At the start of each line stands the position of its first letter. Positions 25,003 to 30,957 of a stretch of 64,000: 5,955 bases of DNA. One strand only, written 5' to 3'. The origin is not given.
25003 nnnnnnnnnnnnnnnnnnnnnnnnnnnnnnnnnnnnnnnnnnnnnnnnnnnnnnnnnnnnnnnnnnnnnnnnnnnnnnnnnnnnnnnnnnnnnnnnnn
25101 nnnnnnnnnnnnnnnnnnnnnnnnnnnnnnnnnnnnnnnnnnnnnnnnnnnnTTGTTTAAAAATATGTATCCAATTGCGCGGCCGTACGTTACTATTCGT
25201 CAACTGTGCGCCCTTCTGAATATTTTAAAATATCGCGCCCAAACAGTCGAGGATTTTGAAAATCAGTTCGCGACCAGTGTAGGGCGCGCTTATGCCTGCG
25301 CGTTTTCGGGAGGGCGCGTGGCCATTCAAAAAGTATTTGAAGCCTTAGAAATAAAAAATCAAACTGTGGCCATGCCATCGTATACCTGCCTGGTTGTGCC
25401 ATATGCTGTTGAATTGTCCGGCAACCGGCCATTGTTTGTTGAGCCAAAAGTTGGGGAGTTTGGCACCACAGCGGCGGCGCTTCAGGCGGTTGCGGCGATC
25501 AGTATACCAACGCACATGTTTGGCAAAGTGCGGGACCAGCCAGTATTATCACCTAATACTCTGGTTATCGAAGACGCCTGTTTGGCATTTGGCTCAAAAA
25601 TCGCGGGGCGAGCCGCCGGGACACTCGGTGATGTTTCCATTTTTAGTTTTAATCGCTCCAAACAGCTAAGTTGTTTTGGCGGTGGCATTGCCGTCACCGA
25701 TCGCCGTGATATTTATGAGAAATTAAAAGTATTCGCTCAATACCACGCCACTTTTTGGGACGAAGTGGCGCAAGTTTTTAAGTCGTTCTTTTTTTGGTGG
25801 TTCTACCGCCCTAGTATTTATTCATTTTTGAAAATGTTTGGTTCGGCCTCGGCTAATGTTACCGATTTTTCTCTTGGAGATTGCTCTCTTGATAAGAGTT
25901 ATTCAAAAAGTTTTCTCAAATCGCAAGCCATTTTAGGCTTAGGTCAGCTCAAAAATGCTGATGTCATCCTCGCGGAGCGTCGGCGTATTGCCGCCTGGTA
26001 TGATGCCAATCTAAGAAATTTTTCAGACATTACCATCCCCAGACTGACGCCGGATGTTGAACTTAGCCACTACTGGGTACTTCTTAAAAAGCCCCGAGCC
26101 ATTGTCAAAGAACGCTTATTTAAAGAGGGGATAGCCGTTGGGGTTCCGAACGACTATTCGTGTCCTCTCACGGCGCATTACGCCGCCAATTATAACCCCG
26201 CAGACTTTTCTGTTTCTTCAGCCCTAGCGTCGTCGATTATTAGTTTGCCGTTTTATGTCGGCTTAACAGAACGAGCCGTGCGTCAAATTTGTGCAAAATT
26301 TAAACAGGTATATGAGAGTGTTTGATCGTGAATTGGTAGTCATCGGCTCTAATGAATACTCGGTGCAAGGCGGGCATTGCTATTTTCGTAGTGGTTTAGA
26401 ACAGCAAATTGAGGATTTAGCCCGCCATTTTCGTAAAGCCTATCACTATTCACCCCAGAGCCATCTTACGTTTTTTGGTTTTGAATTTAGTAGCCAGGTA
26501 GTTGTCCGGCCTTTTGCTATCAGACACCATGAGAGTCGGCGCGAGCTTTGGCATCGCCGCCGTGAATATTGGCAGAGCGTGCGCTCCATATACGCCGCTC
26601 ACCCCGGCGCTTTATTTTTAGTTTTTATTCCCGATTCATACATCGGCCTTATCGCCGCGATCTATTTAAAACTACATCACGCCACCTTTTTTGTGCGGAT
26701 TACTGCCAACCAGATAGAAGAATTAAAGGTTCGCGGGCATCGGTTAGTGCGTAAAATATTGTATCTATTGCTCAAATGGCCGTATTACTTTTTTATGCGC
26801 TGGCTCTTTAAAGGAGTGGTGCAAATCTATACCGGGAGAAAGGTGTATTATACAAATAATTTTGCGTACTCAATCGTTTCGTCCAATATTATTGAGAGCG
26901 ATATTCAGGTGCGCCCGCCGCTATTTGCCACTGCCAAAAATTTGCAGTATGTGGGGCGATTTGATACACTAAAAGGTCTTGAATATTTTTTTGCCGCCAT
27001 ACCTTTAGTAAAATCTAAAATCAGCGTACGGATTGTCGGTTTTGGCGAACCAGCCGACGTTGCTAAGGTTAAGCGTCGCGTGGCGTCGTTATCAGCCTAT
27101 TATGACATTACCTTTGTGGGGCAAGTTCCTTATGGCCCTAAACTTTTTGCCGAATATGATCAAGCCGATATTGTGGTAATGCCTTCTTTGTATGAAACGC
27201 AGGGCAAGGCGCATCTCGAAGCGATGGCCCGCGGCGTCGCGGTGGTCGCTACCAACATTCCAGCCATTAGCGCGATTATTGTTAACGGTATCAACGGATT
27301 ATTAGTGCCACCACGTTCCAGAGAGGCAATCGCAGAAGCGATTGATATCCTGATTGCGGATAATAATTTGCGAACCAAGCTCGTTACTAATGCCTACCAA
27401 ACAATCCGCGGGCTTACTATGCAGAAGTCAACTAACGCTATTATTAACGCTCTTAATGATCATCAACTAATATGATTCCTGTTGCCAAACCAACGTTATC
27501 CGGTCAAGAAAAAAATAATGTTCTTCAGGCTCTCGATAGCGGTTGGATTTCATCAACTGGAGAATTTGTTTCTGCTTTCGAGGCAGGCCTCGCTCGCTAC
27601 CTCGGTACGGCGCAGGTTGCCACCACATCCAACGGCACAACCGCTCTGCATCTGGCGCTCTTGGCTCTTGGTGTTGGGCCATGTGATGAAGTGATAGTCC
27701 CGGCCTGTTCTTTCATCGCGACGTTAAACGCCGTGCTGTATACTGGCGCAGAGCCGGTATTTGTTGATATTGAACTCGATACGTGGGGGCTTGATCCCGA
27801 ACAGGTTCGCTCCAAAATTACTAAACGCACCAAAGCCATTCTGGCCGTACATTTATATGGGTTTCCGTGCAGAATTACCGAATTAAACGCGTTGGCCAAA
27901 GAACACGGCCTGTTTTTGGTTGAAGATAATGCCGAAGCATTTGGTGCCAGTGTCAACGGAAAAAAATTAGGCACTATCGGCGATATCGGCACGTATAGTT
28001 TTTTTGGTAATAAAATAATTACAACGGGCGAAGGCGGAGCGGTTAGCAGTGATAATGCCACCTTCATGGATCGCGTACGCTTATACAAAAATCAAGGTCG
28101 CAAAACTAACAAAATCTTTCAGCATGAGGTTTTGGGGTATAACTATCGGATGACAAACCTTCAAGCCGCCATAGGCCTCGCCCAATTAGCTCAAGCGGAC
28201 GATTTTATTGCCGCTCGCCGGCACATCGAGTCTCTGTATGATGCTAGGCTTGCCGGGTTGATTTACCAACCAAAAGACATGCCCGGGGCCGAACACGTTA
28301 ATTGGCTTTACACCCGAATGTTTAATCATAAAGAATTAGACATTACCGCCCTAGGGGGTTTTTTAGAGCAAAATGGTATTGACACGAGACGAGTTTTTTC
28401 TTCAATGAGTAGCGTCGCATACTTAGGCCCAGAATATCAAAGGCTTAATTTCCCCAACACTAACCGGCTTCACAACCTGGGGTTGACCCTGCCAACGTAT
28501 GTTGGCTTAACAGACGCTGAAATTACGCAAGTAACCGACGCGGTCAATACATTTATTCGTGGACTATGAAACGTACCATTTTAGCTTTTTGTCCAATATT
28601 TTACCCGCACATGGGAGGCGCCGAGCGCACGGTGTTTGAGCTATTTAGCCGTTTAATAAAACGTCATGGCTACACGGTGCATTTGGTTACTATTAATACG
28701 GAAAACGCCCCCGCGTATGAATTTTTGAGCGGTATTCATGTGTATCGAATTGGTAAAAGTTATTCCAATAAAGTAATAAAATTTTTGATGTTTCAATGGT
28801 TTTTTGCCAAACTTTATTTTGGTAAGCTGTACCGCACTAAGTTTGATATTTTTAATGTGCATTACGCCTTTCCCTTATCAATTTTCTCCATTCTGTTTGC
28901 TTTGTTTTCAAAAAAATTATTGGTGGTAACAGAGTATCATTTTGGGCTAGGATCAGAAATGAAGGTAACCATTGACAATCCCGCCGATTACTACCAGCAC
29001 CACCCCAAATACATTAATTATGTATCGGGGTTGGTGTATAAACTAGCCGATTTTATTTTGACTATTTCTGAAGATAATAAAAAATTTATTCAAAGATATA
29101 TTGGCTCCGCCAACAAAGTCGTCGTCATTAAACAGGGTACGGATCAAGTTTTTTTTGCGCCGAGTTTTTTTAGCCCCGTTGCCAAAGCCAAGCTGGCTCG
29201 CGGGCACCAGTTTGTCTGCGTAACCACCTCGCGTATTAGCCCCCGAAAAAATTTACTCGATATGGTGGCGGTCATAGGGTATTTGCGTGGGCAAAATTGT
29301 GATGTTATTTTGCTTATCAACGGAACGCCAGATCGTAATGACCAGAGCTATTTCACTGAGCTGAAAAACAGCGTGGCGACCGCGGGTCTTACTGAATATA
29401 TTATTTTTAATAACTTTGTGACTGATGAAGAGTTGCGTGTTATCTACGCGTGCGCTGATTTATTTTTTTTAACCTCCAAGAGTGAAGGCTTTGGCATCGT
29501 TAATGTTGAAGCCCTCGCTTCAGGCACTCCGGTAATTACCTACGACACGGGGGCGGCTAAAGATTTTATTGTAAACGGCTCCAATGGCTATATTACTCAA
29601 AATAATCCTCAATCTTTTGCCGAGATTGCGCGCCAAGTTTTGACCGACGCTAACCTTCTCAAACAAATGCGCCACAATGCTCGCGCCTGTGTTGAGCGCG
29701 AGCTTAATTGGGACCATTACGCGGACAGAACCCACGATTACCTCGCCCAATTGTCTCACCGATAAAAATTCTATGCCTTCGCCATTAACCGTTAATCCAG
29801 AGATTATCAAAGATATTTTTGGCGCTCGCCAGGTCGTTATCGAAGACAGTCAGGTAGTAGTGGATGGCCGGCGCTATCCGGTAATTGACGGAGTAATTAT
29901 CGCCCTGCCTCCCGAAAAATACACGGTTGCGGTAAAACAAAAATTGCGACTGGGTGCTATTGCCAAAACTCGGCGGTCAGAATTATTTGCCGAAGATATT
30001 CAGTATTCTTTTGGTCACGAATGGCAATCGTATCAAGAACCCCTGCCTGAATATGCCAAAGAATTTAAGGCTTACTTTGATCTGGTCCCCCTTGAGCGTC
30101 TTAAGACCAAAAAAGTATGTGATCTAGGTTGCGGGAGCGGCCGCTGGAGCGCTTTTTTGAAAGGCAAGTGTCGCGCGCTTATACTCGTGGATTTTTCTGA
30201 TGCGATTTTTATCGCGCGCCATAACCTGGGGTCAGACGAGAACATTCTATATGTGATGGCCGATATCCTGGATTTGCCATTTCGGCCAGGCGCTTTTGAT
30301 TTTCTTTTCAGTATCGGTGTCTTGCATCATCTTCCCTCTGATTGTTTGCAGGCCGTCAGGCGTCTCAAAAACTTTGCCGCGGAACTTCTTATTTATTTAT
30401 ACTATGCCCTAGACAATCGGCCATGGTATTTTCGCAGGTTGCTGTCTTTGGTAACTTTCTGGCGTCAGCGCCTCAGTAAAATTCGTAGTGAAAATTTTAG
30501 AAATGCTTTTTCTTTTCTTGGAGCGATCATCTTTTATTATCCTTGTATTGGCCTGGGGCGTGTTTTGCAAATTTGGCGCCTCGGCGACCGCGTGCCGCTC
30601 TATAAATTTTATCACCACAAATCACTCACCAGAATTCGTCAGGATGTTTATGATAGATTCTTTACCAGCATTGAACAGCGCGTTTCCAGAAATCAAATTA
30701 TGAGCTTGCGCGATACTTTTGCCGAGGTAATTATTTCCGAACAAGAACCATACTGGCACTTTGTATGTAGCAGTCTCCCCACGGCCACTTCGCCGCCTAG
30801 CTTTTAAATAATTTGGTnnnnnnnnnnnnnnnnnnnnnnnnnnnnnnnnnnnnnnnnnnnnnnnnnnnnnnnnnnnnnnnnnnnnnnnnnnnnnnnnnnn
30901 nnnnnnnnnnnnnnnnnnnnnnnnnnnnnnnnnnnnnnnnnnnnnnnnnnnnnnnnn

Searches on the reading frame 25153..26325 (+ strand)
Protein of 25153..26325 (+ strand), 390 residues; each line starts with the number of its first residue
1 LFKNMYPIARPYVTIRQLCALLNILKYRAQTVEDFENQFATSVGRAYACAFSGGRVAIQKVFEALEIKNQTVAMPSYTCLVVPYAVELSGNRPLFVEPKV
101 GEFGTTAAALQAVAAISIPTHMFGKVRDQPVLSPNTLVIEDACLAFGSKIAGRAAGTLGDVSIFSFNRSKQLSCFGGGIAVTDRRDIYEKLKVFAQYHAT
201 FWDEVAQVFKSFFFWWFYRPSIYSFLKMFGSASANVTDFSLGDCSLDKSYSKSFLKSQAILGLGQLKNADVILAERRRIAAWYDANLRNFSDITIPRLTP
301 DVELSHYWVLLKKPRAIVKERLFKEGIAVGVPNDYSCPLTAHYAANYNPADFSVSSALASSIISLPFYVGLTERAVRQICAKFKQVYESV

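Call 6: search_protein_families(library=pfam, proteins=[window:25153-26325:+], max_evalue=0.01)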
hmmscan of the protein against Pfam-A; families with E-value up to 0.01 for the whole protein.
window:25153-26325:+ (390 aa): 1 family
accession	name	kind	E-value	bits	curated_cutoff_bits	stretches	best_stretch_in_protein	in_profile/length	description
PF01041.23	DegT_DnrJ_EryC1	-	8.6e-39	134.2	19.8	1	30-383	24-359/360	DegT/DnrJ/EryC1/StrS aminotransferase family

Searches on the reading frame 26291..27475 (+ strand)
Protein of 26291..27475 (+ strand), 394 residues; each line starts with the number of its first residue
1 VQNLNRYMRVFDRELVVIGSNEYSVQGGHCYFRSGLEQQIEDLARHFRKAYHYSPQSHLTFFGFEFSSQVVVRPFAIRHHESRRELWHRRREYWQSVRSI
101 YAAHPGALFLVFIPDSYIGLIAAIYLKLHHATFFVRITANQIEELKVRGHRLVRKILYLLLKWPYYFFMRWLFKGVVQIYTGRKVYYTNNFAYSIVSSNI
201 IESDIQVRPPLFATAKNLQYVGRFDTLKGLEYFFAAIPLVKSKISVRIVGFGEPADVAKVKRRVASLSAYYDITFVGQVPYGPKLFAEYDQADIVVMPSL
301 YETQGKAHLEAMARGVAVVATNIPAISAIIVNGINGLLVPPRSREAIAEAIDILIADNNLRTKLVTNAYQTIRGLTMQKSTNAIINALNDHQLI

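Call 6: search_protein_families(library=pfam, proteins=[window:26291-27475:+], max_evalue=0.01)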
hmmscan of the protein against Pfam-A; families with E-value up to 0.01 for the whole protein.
window:26291-27475:+ (394 aa): 3 families
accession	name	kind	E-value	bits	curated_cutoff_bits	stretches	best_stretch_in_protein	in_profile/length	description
PF13692.12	Glyco_trans_1_4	-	1.2e-31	110.4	27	1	216-357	2-142/142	Glycosyl transferases group 1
PF00534.26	Glycos_transf_1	-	1.7e-31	109.5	26.4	1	215-370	15-171/172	Glycosyl transferases group 1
PF20706.3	GT4-conflict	-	2.2e-06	27.4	26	1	208-321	191-311/385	Family 4 Glycosyltransferase in conflict systems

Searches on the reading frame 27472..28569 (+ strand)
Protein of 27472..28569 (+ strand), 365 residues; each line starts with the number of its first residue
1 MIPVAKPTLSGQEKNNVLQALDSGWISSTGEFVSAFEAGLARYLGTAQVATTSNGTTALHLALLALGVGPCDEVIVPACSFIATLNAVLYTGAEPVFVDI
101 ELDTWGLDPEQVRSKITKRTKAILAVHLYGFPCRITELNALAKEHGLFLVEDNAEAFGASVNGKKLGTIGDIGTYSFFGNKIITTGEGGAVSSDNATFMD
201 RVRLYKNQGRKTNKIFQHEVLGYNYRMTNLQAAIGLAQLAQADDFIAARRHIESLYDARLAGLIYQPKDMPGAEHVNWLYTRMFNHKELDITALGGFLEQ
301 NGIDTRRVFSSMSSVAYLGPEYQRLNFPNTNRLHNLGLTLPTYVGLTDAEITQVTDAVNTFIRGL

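Call 6: search_protein_families(library=pfam, proteins=[window:27472-28569:+], max_evalue=0.01)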
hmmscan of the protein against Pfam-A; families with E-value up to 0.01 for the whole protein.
window:27472-28569:+ (365 aa): 3 families
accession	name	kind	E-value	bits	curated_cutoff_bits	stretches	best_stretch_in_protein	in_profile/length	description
PF01041.23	DegT_DnrJ_EryC1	-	1.3e-112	377.1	19.8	1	10-358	4-359/360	DegT/DnrJ/EryC1/StrS aminotransferase family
PF00155.27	Aminotran_1_2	-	4.1e-07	29.9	19.7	1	33-152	42-185/361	Aminotransferase class I and II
PF01053.26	Cys_Met_Meta_PP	-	0.0012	17.9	27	1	34-176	55-195/381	Cys/Met metabolism PLP-dependent enzyme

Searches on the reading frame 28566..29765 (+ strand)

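Call 51: search_protein_families(library=pfam, proteins=[window:28566-29765:+], max_evalue=0.00001)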
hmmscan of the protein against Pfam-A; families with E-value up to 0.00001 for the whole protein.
window:28566-29765:+ (399 aa): 7 families
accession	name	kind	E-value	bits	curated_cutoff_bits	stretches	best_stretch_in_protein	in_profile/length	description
PF00534.26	Glycos_transf_1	-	4.2e-32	111.5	26.4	1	211-373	11-170/172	Glycosyl transferases group 1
PF13692.12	Glyco_trans_1_4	-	5.6e-23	82.2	27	1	217-361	3-142/142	Glycosyl transferases group 1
PF13439.12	Glyco_transf_4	-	1.9e-15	57.7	28.5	1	16-193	1-167/170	Glycosyltransferase Family 4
PF20706.3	GT4-conflict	-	3.8e-10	39.7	26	1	197-386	177-382/385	Family 4 Glycosyltransferase in conflict systems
PF13477.12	Glyco_trans_4_2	-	6.3e-08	33.3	23.4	1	28-134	17-112/139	Glycosyl transferase 4-like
PF13579.12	Glyco_trans_4_4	-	8.2e-07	29.9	29.7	1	17-189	1-156/158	Glycosyl transferase 4-like domain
PF13524.12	Glyco_trans_1_2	-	2e-06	28.2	25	1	282-389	32-142/144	Glycosyl transferase-like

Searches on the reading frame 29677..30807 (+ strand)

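Call 51: search_protein_families(library=pfam, proteins=[window:29677-30807:+], max_evalue=0.00001)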
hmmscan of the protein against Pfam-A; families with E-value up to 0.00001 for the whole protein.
window:29677-30807:+ (376 aa): 5 families
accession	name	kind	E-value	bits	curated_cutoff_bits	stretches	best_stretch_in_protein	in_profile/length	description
PF08241.18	Methyltransf_11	-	3.2e-13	50.5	21.2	1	149-229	2-85/95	Methyltransferase domain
PF13649.12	Methyltransf_25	-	4.9e-13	50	27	1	147-230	1-89/97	Methyltransferase domain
PF13489.12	Methyltransf_23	-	8.9e-09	35.7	27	1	139-277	18-153/164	Methyltransferase domain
PF13847.12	Methyltransf_31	-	2.6e-08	34.1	27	1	144-240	4-110/145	Methyltransferase domain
PF08242.18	Methyltransf_12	-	6e-08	33.8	30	1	149-232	2-90/98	Methyltransferase domain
